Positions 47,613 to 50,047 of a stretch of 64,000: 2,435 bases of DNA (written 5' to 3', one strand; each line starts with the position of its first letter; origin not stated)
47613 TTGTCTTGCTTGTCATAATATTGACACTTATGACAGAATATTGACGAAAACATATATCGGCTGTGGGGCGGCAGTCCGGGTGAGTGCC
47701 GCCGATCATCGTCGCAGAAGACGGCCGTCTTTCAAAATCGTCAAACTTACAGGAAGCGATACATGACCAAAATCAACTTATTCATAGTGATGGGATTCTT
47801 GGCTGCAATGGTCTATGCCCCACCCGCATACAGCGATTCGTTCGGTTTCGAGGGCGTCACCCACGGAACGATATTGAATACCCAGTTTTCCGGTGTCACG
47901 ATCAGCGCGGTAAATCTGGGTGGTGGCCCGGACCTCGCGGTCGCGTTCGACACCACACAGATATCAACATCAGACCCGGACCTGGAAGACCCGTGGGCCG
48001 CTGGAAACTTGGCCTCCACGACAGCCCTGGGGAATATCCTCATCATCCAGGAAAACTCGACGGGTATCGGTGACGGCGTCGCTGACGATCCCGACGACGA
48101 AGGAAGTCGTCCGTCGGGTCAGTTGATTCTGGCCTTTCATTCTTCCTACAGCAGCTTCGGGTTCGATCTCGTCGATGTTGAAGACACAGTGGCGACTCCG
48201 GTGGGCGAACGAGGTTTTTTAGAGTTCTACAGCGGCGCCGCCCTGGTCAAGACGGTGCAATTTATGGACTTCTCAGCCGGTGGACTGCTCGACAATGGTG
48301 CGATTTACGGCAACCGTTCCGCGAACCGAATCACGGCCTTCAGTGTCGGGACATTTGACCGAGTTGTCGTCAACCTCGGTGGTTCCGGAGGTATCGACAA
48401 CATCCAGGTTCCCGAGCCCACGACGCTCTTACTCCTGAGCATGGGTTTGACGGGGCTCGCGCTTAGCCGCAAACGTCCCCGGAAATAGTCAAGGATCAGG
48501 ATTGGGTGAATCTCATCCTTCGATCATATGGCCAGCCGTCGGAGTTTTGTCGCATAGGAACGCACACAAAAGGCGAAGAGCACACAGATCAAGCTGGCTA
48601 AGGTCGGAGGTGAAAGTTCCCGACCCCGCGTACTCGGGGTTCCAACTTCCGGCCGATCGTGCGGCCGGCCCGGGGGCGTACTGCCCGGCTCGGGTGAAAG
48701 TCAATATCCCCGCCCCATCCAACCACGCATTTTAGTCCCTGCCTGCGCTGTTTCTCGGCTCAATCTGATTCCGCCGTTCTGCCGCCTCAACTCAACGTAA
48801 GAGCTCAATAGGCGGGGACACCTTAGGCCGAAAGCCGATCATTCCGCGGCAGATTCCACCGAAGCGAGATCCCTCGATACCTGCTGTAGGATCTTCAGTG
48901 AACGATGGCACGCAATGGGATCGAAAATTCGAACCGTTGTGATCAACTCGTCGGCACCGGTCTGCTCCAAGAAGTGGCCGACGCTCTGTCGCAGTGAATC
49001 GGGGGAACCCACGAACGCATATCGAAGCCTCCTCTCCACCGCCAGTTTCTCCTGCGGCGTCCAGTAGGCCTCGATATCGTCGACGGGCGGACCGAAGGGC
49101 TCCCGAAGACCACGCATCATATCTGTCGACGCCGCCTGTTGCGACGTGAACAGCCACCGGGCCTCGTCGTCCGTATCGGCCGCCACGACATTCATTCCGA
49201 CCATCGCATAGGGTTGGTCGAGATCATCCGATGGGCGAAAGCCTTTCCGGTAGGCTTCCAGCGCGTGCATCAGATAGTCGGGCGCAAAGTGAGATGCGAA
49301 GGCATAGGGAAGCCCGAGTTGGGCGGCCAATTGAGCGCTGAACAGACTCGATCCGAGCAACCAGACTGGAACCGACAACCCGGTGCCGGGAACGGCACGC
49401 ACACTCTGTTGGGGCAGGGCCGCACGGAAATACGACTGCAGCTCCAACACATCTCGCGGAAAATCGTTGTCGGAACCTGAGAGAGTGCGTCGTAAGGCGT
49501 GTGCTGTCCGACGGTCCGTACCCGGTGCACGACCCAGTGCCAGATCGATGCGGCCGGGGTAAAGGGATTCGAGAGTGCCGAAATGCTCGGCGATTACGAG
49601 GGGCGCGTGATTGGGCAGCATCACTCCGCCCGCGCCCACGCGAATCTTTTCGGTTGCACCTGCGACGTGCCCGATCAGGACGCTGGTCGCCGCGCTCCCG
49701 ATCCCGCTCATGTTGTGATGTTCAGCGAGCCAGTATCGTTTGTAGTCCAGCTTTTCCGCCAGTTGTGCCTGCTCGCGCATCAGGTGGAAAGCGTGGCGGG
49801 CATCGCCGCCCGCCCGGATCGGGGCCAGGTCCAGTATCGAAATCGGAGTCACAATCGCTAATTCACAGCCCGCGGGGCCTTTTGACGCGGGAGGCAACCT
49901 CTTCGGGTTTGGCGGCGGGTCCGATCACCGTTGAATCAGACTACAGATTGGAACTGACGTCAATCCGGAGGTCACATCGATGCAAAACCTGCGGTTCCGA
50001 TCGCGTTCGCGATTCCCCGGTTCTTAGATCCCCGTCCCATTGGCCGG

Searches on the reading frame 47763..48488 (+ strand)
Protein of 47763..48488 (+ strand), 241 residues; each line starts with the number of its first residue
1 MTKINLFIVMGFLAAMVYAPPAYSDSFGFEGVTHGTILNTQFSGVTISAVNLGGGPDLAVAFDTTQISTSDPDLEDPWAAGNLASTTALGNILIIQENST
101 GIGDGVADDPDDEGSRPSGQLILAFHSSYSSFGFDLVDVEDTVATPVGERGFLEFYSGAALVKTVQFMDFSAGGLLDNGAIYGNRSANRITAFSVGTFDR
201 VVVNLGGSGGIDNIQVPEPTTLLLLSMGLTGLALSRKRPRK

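Call 68: search_protein_families(library=pfam, proteins=[window:47763-48488:+], max_evalue=0.001)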
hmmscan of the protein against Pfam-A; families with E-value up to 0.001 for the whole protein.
window:47763-48488:+ (241 aa): 1 family
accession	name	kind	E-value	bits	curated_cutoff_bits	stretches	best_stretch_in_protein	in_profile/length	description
PF07589.16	PEP-CTERM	-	2e-06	28.1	20.7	1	215-237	1-24/24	PEP-CTERM motif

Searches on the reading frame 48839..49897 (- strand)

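Call 68: search_protein_families(library=pfam, proteins=[window:48839-49897:-], max_evalue=0.001)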
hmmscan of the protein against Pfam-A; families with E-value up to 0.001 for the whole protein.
window:48839-49897:- (352 aa): 1 family
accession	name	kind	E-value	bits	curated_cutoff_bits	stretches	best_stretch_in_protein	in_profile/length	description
PF00296.26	Bac_luciferase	-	3.4e-39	135.5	27.9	1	20-316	4-313/314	Luciferase-like monooxygenase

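Call 96: search_protein_families(library=ncbifam, proteins=[window:48839-49897:-], max_evalue=0.001)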
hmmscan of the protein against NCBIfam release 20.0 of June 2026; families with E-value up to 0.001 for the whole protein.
window:48839-49897:- (352 aa): 17 families
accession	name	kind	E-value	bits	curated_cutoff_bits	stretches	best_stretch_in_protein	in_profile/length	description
NF007802.0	PRK10508.1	equivalog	9.8e-135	448.9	540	1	17-344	6-333/335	luciferase-like monooxygenase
TIGR03558.1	oxido_grp_1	subfamily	1.7e-125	418.6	166.95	1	19-339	1-324/325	MsnO8 family LLM class oxidoreductase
TIGR04020.1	seco_metab_LLM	subfamily_domain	4.8e-13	48.9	244.45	1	34-122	15-104/341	MupA/Atu3671 family FMN-dependent luciferase-like monooxygenase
TIGR04027.1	LLM_KPN_01858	hypoth_equivalog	1.3e-12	47.4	412.9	1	31-134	13-115/326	putative FMN-dependent luciferase-like monooxygenase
TIGR04036.1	LLM_CE1758_fam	subfamily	5.1e-11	42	479.1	1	39-124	29-113/355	CE1758 family FMN-dependent luciferase-like monooxygenase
TIGR03858.1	LLM_2I7G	subfamily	1.8e-10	40.3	462.25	1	40-124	28-111/337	Atu2307/SP_0267 family LLM class monooxygenase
TIGR03619.1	F420_Rv2161c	subfamily_domain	4.2e-09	36.4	166.9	1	42-122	2-97/247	TIGR03619 family F420-dependent LLM class oxidoreductase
TIGR03857.1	F420_MSMEG_2249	hypoth_equivalog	1.8e-07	30.7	218.4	1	42-126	18-97/329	TIGR03857 family LLM class F420-dependent oxidoreductase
TIGR03571.1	lucif_BA3436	subfamily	1.4e-06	27.8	303.9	1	71-156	69-152/304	TIGR03571 family LLM class oxidoreductase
NF052254.1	luciferase_Alph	exception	1.3e-05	24.6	600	1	44-122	28-106/354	luciferase subunit alpha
TIGR03620.1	F420_MSMEG_4141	subfamily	2.2e-05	24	219.8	1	39-125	19-98/280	TIGR03620 family F420-dependent LLM class oxidoreductase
NF002619.0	PRK02271.1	equivalog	3.9e-05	23.1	276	1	40-131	16-99/329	5,10-methylenetetrahydromethanopterin reductase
TIGR03621.1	F420_MSMEG_2516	subfamily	4.9e-05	22.6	213.15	1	39-122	15-93/295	TIGR03621 family F420-dependent LLM class oxidoreductase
TIGR03560.1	F420_Rv1855c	subfamily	0.00018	21.4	231.4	1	31-124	6-105/227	TIGR03560 family F420-dependent LLM class oxidoreductase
NF052255.1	luciferase_Beta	exception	0.0002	20.6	500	1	36-121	20-107/325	luciferase subunit beta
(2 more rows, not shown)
